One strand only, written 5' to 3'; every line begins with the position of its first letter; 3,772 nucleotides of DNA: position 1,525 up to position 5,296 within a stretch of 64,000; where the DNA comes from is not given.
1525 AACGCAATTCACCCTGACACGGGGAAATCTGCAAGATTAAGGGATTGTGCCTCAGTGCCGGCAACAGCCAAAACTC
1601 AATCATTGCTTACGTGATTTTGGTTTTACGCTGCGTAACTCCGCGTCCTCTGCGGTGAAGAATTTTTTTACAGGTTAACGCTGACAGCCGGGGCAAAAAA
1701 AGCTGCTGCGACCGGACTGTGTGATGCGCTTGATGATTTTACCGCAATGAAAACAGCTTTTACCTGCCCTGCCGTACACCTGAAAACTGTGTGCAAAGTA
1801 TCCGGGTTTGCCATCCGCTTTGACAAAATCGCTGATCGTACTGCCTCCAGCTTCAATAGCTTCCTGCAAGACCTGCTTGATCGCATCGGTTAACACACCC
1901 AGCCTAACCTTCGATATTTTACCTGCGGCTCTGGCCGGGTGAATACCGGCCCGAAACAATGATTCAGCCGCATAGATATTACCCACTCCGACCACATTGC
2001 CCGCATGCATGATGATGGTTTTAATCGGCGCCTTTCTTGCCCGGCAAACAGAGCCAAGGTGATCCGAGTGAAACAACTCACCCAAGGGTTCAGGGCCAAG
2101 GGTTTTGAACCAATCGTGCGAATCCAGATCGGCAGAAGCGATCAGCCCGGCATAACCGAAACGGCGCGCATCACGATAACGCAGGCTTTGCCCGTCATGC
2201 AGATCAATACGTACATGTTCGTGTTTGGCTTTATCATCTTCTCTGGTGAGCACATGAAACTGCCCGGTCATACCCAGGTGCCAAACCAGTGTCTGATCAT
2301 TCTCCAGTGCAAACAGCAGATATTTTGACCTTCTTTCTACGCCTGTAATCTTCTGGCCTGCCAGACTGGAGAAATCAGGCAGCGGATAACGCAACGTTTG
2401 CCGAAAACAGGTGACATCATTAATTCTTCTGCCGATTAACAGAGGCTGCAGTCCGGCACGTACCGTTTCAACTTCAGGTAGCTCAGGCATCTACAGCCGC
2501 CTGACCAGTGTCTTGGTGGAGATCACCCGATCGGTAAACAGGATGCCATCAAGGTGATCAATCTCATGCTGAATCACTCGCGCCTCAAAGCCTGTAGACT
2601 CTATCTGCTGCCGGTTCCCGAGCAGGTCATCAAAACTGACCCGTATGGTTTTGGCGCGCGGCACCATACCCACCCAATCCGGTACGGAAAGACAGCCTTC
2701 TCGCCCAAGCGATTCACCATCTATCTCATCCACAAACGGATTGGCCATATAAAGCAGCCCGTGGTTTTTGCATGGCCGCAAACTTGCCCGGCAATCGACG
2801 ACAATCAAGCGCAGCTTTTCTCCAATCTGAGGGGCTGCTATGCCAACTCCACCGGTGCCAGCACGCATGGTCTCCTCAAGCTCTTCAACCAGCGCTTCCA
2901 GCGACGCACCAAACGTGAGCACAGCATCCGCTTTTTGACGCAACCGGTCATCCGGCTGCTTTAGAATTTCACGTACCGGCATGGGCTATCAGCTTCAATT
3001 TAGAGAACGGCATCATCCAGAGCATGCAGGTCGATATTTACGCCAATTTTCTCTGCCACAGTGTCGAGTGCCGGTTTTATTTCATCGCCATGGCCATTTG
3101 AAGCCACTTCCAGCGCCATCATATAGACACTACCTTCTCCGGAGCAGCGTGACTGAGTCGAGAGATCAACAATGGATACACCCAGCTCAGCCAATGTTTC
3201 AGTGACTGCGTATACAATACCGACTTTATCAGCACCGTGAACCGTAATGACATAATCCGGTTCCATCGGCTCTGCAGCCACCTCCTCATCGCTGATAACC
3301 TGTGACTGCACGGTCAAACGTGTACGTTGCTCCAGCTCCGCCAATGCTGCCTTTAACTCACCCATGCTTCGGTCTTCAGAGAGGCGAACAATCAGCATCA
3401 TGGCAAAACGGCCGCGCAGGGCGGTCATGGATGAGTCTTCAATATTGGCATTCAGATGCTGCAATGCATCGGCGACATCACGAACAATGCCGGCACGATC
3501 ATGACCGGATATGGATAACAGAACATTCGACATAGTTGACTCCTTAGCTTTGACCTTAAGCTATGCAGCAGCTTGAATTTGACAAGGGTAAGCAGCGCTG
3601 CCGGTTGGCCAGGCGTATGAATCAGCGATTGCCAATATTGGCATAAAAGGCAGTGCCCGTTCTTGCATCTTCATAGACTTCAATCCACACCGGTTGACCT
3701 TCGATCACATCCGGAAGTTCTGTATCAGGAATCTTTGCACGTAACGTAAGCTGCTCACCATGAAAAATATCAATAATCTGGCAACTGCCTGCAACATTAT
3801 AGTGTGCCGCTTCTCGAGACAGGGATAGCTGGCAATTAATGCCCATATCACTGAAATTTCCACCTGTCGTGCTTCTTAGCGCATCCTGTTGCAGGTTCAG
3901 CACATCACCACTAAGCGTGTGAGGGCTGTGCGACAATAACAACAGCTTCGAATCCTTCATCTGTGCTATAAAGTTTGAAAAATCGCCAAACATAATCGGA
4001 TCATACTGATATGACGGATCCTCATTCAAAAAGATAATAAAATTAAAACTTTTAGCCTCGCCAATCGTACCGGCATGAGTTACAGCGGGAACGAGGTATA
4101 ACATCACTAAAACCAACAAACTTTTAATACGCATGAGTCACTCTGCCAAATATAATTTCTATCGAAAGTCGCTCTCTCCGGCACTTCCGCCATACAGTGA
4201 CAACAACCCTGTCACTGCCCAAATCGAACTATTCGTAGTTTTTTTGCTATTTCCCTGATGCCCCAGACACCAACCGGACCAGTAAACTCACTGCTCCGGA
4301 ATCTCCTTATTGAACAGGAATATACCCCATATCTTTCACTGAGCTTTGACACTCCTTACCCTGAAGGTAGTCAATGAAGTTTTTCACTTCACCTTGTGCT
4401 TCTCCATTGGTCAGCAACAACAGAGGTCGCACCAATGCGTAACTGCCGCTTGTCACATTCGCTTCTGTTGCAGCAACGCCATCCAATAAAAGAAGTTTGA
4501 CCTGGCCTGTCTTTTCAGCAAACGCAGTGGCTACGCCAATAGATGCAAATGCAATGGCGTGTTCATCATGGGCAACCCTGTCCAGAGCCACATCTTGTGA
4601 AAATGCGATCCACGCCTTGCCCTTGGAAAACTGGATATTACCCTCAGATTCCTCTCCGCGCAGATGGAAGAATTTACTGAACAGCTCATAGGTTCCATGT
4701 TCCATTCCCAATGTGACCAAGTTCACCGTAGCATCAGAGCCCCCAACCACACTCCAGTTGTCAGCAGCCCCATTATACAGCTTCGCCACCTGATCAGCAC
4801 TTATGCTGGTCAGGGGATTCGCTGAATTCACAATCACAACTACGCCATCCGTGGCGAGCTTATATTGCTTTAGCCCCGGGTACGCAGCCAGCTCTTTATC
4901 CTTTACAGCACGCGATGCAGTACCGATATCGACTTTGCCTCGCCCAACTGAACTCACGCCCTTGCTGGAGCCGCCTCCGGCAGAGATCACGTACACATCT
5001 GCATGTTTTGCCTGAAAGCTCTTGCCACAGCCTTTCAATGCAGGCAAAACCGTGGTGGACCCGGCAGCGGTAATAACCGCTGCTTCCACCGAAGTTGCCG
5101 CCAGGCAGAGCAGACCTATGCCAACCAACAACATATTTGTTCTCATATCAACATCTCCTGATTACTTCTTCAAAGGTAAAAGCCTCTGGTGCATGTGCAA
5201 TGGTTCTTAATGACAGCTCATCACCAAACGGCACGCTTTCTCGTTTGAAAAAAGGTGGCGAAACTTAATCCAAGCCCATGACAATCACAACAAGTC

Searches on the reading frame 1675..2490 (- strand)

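Call 79: search_protein_families(library=pfam, proteins=[window:1675-2490:-], max_evalue=0.00001)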
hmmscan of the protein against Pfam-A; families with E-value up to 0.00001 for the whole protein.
window:1675-2490:- (271 aa): 2 families
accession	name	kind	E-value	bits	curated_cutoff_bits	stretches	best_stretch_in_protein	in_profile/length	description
PF01149.29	Fapy_DNA_glyco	-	1e-36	126.6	25.5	1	1-113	1-116/117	Formamidopyrimidine-DNA glycosylase N-terminal domain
PF06831.19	H2TH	-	2.1e-26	92.2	34.7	1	131-221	1-91/93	Formamidopyrimidine-DNA glycosylase H2TH domain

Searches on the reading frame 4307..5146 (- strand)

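Call 79: search_protein_families(library=pfam, proteins=[window:4307-5146:-], max_evalue=0.00001)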
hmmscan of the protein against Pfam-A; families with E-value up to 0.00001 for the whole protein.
window:4307-5146:- (279 aa): 1 family
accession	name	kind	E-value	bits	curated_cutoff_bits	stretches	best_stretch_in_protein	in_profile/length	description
PF12849.12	PBP_like_2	-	5.3e-31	108.8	27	1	17-263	2-265/267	PBP superfamily domain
